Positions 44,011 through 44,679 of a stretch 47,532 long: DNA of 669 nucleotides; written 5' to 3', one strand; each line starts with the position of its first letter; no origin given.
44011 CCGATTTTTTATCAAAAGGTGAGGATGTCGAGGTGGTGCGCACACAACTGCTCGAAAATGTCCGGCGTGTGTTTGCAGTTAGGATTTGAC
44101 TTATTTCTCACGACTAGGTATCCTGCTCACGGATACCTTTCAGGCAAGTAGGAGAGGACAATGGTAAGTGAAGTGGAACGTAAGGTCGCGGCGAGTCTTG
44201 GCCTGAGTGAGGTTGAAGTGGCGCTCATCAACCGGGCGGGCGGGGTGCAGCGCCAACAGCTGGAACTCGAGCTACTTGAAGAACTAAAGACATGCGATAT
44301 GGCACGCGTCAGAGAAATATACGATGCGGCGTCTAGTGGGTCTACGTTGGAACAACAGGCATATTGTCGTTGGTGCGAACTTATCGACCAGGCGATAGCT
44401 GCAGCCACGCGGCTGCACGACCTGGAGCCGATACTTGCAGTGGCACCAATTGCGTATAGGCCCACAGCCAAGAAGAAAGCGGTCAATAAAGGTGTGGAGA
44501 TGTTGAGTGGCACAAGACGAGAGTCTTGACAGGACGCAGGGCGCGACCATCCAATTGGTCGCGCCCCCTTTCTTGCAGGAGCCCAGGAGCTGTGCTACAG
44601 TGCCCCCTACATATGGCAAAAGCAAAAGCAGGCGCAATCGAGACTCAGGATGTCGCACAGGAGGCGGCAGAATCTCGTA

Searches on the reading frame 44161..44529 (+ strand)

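Call 47: search_protein_families(library=pfam, proteins=[window:44161-44529:+], max_evalue=1)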
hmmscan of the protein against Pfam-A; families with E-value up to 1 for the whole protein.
window:44161-44529:+ (122 aa): 0 families

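Call 83: search_protein_families(library=ncbifam, proteins=[window:44161-44529:+], max_evalue=0.1)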
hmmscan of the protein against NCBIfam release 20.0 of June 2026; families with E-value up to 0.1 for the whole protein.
window:44161-44529:+ (122 aa): 1 family
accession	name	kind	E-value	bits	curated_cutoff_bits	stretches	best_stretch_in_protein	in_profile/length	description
NF005802.0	PRK07657.1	equivalog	0.012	15.1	363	1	10-113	127-219/260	enoyl-CoA hydratase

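Call 84: search_protein_families(library=phrogs, proteins=[window:44161-44529:+], max_evalue=0.01)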
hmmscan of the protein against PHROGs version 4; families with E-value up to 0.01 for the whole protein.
window:44161-44529:+ (122 aa): 0 families
